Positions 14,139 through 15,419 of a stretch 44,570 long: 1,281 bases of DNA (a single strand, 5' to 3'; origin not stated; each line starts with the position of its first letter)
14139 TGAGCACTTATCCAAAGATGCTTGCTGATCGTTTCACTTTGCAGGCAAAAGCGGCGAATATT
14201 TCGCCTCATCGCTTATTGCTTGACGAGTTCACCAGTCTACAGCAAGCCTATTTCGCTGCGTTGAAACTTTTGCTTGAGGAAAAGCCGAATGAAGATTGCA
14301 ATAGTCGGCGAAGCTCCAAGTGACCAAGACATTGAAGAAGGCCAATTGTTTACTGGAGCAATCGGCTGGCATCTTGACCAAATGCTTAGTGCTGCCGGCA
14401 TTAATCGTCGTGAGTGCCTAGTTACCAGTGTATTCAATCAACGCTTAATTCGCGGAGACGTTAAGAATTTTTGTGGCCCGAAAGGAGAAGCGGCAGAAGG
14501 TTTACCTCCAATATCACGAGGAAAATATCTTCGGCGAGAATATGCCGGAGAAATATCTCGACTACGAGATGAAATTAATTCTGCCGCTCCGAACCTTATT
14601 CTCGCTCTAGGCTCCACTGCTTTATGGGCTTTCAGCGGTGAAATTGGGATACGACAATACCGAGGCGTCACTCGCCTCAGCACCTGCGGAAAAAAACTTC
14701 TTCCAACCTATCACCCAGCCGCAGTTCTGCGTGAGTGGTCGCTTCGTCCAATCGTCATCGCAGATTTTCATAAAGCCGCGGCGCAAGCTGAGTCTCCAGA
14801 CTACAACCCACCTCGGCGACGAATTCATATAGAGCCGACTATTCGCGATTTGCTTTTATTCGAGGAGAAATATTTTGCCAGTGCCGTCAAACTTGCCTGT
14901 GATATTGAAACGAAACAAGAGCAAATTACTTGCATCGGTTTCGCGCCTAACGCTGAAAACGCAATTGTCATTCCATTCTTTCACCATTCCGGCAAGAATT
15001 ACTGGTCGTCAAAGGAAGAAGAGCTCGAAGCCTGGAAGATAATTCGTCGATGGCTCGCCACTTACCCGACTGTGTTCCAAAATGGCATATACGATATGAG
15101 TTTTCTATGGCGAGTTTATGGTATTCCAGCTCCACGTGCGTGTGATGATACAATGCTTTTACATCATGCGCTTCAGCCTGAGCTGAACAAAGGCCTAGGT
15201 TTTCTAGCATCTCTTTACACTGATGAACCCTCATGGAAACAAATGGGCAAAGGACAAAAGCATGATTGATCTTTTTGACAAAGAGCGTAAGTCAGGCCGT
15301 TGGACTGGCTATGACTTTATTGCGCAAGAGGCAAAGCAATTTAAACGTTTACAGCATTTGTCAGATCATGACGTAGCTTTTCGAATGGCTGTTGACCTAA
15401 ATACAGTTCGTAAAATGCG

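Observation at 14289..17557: Family-A DNA polymerase broken inside its proofreading domain by two translationally coupled genes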

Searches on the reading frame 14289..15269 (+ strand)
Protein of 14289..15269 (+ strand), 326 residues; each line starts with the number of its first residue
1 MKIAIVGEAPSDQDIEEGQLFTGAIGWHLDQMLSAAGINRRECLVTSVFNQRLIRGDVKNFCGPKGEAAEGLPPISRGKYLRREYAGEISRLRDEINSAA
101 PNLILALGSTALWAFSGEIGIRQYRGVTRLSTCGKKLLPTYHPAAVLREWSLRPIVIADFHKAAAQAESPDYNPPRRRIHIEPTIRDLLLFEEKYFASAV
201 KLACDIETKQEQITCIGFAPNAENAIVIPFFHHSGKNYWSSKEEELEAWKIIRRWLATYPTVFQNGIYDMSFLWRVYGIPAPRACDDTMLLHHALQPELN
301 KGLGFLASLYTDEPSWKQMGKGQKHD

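Call 3: search_protein_families(library=pfam, proteins=[window:14289-15269:+], max_evalue=0.01)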
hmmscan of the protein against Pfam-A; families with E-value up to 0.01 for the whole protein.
window:14289-15269:+ (326 aa): 2 families
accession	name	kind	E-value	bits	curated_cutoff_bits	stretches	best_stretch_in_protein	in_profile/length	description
PF03167.25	UDG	-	2.9e-19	70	24.3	1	2-152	9-127/141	Uracil DNA glycosylase superfamily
PF01612.26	DNA_pol_A_exo1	-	4.1e-05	23.9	23.6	1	200-314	21-130/173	3'-5' exonuclease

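Call 4: search_protein_families(library=phrogs, proteins=[window:14289-15269:+], max_evalue=0.001)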
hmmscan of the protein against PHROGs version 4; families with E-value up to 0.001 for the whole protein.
window:14289-15269:+ (326 aa): 1 family
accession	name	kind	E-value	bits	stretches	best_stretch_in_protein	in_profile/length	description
phrog_17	-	DNA, RNA and nucleotide metabolism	2.5e-23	83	1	1-314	480-789/1445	DNA polymerase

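Call 6: search_dna_similar(query=window:14289-15269:+, collection=phages, mode=protein, max_rows=40)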
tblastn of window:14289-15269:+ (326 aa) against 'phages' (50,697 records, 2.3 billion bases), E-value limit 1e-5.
Records with a match: 124; places in all: 124; records where one place covers at least 80% of the query: 39.
Best place of each record, by identity: <60% 124.
By first word of the organism name: Gordonia 68; Lactobacillus 11; Clostridium 10; Bacillus 8; Bacteriophage 5; Pseudomonas 5; Caudoviricetes 3; Lysinibacillus 2; Brevundimonas 2; Listeria 2; and 8 more.
By host as written in the record: Gordonia rubripertincta NRRL B-16540 33; Gordonia terrae 3612 16; - 11; Lactobacillus plantarum 9; Clostridium perfringens 7; Gordonia rubripertincta NRRL B-16540 SEA 5; Bacillus subtilis KCCM12150 2; Gordonia rubripertincta Grub38 2; and 29 more.
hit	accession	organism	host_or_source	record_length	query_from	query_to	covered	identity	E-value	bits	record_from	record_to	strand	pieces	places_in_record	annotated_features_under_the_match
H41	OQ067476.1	Caulobacter phage Kuura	Caulobacter sp.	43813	2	319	98%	37.4%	2e-63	223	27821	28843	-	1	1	hypothetical protein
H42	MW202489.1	Bacteriophage sp.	Manatee Spring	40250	2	321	98%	34.5%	9e-43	163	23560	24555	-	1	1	DNA polymerase | hypothetical protein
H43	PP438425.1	Microcystis phage Mel-JY34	Microcystis elabens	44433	2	321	98%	33.2%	4e-39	152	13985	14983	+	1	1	DNA polymerase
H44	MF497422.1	Vibrio phage vB_VspS_VS-ABTNL-3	Vibrio splendidus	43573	3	325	99%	32.3%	6e-37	146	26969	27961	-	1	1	3'-5'exonuclease and polymerase domain protein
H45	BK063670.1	Caudoviricetes sp. vir526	Methanomicrobiales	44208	2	317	97%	31.6%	2e-33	135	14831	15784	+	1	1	DNA polymerase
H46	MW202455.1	Caudoviricetes sp.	Manatee Spring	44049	2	316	97%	29.3%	2e-19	95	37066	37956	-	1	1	DNA polymerase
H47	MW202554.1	Caudoviricetes sp.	Manatee Spring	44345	3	322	98%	28.1%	3e-21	100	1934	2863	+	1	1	DNA polymerase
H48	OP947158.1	Desulfofustis phage LS06-2018-MD01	-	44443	2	321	98%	27.3%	2e-21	100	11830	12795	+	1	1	DNA polymerase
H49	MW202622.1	Bacteriophage sp.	Manatee Spring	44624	2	321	98%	26.2%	1e-9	66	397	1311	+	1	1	DNA polymerase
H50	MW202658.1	Bacteriophage sp.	Manatee Spring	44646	2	321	98%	26.2%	1e-9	66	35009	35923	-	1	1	DNA polymerase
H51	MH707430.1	Bacillus phage BSP7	Bacillus subtilis ATCC 21336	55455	3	318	97%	25.9%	1e-12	74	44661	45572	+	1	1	putative DNA polymerase I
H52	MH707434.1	Bacillus phage BSP19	Bacillus subtilis KACC 17797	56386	1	318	98%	25.4%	3e-12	74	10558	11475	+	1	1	putative DNA polymerase I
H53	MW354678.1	Bacillus phage BSTP12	Bacillus subtilis BSC16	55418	1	318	98%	25.4%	3e-12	73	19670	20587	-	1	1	BSTP12_037: DNA polymerase I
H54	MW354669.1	Bacillus phage BSTP5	Bacillus subtilis BSC21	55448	1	318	98%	25.4%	3e-12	73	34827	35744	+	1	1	DNA polymerase I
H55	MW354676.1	Bacillus phage BSTP8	Bacillus subtilis KCCM12150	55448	1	318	98%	25.4%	3e-12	73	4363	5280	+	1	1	BSTP8_010: DNA polymerase I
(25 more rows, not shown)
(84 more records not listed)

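Call 11: find_homologous_proteins(query=window:14289-15266:+, max_evalue=1e-10)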
Query window:14289-15266:+ (326 aa): 3741 proteins with E <= 1e-10 among 5386 candidates; the best 120 are listed.
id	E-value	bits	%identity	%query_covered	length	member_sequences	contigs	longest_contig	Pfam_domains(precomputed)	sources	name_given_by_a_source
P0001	1.8e-223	758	100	100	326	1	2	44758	PF03167.26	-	-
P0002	1.6e-179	614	78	100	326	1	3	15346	PF03167.26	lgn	-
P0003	2.2e-147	508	66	100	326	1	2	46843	PF03167.26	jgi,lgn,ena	jgi:DNA polymerase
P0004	2.9e-143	495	65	99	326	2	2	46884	PF03167.26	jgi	jgi:uracil-DNA glycosylase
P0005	5.5e-143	494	66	100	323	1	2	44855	PF03167.26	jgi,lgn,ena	-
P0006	3.0e-142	491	65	100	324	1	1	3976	PF03167.26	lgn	-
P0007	6.7e-142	490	65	100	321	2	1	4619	PF03167.26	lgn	-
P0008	7.0e-142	490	65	100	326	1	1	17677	PF03167.26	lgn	-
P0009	1.0e-141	490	65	100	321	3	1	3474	PF03167.26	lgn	-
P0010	1.4e-140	486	66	100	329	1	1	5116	PF01612.27,PF03167.26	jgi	-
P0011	1.6e-138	479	63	100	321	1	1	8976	PF03167.26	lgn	-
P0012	1.0e-136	473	63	100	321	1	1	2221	PF03167.26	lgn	-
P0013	2.0e-136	472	63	100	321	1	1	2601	PF03167.26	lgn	-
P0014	9.8e-135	467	67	90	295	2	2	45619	PF03167.26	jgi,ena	jgi:hypothetical protein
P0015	2.3e-133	462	63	100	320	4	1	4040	PF03167.26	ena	-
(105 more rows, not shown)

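Call 14: find_related_loci(query=window:14289-15266:+, collection=viral_contigs, flank=6000)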
Query window:14289-15266:+ (326 aa) in viral_contigs; peptide patterns used: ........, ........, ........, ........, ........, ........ (x = any residue, [..] = any of these).
7 stretches matched a pattern; 4 encode a relative of the query (tblastn E <= 1e-3); 4 distinct loci.
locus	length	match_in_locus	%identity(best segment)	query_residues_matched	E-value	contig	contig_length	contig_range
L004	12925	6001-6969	66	1-326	4e-149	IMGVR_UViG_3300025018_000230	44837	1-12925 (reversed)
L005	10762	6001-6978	63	1-326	2e-146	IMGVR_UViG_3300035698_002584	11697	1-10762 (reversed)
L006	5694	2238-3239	54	1-326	4e-119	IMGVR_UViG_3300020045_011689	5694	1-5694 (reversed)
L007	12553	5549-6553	54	1-326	1e-116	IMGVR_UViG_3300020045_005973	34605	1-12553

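Call 16: find_related_loci(query=A1, collection=viral_contigs, flank=6000)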
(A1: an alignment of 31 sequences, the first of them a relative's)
Query A1 (326 aa) in viral_contigs; peptide patterns used: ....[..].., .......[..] (x = any residue, [..] = any of these).
546 stretches matched a pattern; 443 encode a relative of the query (tblastn E <= 1e-3); the best 80 are kept; 80 distinct loci.
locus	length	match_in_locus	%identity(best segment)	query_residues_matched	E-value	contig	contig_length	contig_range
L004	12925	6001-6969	66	1-326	8e-148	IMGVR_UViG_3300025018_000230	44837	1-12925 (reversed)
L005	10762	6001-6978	63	1-326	3e-145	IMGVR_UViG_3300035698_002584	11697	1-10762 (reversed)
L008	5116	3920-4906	66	1-326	9e-147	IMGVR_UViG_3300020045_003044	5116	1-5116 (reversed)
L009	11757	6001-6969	62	1-326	3e-138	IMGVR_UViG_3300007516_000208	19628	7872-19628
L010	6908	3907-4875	62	1-326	2e-138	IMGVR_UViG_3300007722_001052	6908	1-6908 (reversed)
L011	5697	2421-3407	57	3-326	3e-119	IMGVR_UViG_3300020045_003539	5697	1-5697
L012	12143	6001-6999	56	1-326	6e-119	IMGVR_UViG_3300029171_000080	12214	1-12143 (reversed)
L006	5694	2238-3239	54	1-326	7e-118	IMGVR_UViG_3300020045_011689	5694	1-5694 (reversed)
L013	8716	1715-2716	55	1-326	1e-117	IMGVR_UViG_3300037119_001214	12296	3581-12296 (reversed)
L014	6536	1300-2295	55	3-326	2e-117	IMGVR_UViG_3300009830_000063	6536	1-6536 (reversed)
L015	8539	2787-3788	55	2-326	1e-116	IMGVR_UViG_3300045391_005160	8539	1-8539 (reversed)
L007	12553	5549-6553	54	1-326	2e-115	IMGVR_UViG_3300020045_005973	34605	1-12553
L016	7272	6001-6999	54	3-326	3e-115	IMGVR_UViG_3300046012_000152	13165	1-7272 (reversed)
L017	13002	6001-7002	55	2-326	7e-115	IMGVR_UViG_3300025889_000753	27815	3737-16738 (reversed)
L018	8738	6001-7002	53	2-321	8e-112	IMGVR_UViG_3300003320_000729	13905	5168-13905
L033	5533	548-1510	51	3-319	2e-105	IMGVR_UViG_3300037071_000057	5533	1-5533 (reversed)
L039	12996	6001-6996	52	2-326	3e-104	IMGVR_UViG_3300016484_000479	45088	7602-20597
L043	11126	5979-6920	53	21-326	4e-101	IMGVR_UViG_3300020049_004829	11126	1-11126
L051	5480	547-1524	48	2-321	2e-98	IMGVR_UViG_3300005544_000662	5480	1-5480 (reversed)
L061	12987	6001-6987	49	2-319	4e-97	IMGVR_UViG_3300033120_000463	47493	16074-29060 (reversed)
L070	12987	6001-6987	48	2-319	2e-95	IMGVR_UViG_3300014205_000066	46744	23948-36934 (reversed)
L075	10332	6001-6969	47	3-319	2e-93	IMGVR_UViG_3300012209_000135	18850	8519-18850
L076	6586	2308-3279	48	3-319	4e-93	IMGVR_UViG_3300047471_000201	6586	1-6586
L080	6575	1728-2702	48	3-319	2e-93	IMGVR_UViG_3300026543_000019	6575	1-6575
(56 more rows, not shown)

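Call 21: search_solved_structures(query=window:14289-15266:+, max_evalue=1, show_alignments=3)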
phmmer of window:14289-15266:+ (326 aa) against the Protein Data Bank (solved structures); distinct sequences matched with E-value up to 1: 29.
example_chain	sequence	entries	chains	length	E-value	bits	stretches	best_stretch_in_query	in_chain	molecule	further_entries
1l9g_A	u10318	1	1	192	2.4e-11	46.3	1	2-165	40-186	Conserved hypothetical protein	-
1vk2_A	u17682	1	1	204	3e-11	46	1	2-165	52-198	Uracil-DNA glycosylase TM0511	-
1ui0_A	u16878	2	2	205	1.5e-09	40.4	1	2-154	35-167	Uracil-DNA Glycosylase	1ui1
4zbx_A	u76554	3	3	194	1.2e-07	34.2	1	3-169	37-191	Uracil-DNA glycosylase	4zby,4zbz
8iir_A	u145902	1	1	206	7e-06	28.3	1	2-148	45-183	Type-4 uracil-DNA glycosylase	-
6ajs_A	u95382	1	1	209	3.6e-05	26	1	2-148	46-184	Uracil DNA glycosylase superfamily protein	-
8iil_A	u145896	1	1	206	4.9e-05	25.6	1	2-148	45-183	Type-4 uracil-DNA glycosylase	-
8iij_A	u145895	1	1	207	4.9e-05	25.6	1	2-148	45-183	Type-4 uracil-DNA glycosylase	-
8iig_A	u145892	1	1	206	4.9e-05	25.5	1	2-148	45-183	Type-4 uracil-DNA glycosylase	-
8iif_A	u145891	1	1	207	5e-05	25.5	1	2-148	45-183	Type-4 uracil-DNA glycosylase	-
8iii_A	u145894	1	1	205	5.2e-05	25.5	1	2-148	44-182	Type-4 uracil-DNA glycosylase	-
8iih_A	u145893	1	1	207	5.3e-05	25.4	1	2-148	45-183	Type-4 uracil-DNA glycosylase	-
6iob_A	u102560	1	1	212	5.4e-05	25.4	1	2-148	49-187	Phage SPO1 DNA polymerase-related protein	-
8iin_A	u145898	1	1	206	5.6e-05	25.4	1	2-148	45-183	Type-4 uracil-DNA glycosylase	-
8iip_A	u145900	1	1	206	5.7e-05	25.3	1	2-148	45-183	Type-4 uracil-DNA glycosylase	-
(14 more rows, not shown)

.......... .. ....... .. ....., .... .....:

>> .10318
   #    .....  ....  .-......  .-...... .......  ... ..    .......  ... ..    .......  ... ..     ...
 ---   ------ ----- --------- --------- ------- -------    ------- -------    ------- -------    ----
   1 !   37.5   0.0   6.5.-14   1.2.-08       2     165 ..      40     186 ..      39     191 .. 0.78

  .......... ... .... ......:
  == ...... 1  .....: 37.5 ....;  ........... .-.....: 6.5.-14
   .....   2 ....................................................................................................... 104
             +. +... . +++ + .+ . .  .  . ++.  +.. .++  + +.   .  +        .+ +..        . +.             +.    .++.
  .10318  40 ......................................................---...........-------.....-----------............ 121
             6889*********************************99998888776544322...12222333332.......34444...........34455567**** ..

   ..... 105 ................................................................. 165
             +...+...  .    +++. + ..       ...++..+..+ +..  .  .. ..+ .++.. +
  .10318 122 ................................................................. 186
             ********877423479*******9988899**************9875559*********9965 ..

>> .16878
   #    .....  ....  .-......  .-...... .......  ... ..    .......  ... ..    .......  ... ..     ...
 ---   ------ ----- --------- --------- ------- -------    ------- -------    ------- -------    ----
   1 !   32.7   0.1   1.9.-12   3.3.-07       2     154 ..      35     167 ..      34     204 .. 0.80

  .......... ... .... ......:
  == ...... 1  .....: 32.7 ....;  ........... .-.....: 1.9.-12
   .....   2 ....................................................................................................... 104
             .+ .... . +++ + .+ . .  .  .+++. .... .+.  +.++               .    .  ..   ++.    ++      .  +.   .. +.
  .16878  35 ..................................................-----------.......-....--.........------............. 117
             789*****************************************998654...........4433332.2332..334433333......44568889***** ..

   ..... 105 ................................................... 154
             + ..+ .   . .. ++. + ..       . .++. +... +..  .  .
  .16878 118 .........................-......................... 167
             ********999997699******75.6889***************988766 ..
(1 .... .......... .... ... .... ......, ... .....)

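Call 25: search_protein_representatives(protein=window:14289-15266:+)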
Query: 326 residues. Proteins with E-value up to 0.001 (for the whole library): 7396; up to 1e-10: 3859; up to 1e-30: 1131. The best 150 are listed.
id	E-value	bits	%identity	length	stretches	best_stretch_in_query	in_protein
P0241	3.7e-95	335.0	52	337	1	2-321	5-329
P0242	1.1e-93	330.2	48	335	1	2-321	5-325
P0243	2.1e-90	319.4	52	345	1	3-321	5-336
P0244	2.1e-89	316.1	48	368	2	72-321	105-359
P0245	1.2e-86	307.0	47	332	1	2-320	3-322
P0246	1.3e-84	300.4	49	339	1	1-324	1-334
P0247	4.7e-84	298.5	49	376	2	83-323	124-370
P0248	1.8e-83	296.6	50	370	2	75-319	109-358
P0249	7.2e-83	294.6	46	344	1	2-320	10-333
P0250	8.3e-83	294.4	47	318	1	16-322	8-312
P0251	9.8e-83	294.2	47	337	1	3-319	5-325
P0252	2.2e-81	289.7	46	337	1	3-322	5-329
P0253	8.4e-81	287.8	47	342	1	3-320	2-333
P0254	2.6e-80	286.2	47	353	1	3-319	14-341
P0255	4.9e-80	285.3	47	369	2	42-319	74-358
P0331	1.1e-65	238.1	44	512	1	2-307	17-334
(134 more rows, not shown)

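Call 38: search_protein_families(library=pfam, proteins=[L076:3328-3894:+, L080:2975-3364:+, L011:3602-4141:+, L043:7185-7568:+, L061:8183-8659:+, L070:7020-7448:+, L039:6992-7681:+, L051:1554-2093:+, L075:7008-7604:+, L061:7025-7420:+], max_evalue=0.01)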
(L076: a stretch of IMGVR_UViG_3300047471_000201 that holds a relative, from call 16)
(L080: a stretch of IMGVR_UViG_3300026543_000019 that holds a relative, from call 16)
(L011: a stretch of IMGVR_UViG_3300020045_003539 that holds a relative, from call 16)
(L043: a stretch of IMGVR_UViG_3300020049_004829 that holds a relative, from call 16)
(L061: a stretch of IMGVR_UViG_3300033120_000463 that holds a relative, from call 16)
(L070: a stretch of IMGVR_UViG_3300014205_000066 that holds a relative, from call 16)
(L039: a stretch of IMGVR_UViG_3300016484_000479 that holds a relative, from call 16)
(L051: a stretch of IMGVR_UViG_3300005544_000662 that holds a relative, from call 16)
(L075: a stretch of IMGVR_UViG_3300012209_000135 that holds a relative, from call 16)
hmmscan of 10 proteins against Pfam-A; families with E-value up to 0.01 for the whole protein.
L076:3328-3894:+ (188 aa): 0 families

L080:2975-3364:+ (129 aa): 1 family
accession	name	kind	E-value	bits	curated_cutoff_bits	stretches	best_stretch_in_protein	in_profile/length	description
PF24963.1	DUF7768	-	6.6e-26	90.9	26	1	2-96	1-92/98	Domain of unknown function (DUF7768)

L011:3602-4141:+ (179 aa): 0 families

L043:7185-7568:+ (127 aa): 0 families

L061:8183-8659:+ (158 aa): 1 family
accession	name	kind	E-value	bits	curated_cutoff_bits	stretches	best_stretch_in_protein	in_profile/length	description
PF13392.12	HNH_3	-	8.5e-14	51.4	24.8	1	66-109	2-46/46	HNH endonuclease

L070:7020-7448:+ (142 aa): 1 family
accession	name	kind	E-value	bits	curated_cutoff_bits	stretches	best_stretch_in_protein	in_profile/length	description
PF05014.21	Nuc_deoxyrib_tr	-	0.0035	17.9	28.8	1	6-119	1-102/117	Nucleoside 2-deoxyribosyltransferase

L039:6992-7681:+ (229 aa): 0 families

L051:1554-2093:+ (179 aa): 2 families
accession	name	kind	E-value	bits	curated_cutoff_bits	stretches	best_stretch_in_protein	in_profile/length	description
PF13489.12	Methyltransf_23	-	0.0031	17.7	27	1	29-112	44-123/164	Methyltransferase domain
PF03269.20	DUF268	-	0.0077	16.5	25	1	71-113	69-116/176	Caenorhabditis protein of unknown function, DUF268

L075:7008-7604:+ (198 aa): 9 families
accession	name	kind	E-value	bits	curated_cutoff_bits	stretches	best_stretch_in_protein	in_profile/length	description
PF13392.12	HNH_3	-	8.5e-07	29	24.8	1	75-125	3-46/46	HNH endonuclease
PF05551.17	zf-His_Me_endon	-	0.0002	22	27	1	69-123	30-90/131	Zinc-binding loop region of homing endonuclease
PF02796.21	HTH_7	-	0.00043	20.8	23.8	1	145-184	5-43/45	Helix-turn-helix domain of resolvase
PF08279.18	HTH_11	-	0.0013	19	25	1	152-181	3-34/55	HTH domain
PF04297.20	UPF0122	-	0.0029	18.2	22.7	1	163-181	34-52/101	Putative helix-turn-helix protein, YlxM / p13 like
PF13936.12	HTH_38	-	0.004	17.3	27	1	146-181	5-39/44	Helix-turn-helix domain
PF04545.22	Sigma70_r4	-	0.0047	16.9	24.1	0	164-183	22-41/50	Sigma-70, region 4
PF10668.15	Phage_terminase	-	0.009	16.1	22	0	154-190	12-50/67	Phage terminase small subunit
PF21517.3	HTH_Tnp_Tc3_2_like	-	0.0098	16.4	27.2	0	152-182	4-36/40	Transposable element Tc3 transposase, HTH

L061:7025-7420:+ (131 aa): 3 families
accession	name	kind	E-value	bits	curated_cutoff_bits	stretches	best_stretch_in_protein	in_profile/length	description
PF01503.22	PRA-PH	-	1.3e-20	74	21.3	1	10-92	1-86/86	Phosphoribosyl-ATP pyrophosphohydrolase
PF03819.22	MazG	-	0.0019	18.9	22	1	38-87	8-61/74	MazG nucleotide pyrophosphohydrolase domain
PF12643.12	MazG-like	-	0.0026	18.4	27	1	42-93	17-68/85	MazG-like family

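Call 75: search_protein_families(library=pfam, proteins=[P0331], max_evalue=0.001)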
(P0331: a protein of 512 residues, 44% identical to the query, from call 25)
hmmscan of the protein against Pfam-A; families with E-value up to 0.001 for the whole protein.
P0331 (512 aa): 1 family
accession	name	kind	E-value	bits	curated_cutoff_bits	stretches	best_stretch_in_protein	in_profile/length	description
PF03167.25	UDG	-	6.5e-18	65.6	24.3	1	17-174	9-127/141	Uracil DNA glycosylase superfamily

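Call 90: find_related_loci(query=A1, collection=genome_contigs, flank=5000)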
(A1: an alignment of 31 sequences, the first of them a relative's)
Query A1 (326 aa) in genome_contigs; peptide patterns used: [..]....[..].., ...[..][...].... (x = any residue, [..] = any of these).
50 stretches matched a pattern; 2 encode a relative of the query (tblastn E <= 1e-3); 2 distinct loci.
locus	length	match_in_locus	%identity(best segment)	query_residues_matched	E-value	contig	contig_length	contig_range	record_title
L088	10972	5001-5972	46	2-319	2e-78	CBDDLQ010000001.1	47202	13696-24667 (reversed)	MAG: Terasakiella sp. isolate f784e564-dca8-4b4c-b95b-a58e0f5f8b95 genome assembly, contig: contig_1, whole genome shotg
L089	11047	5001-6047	40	3-319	1e-77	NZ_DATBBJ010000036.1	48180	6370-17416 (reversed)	MAG: Scandinavium sp. isolate SMAG_U5756 k141_4621457, whole genome shotgun sequence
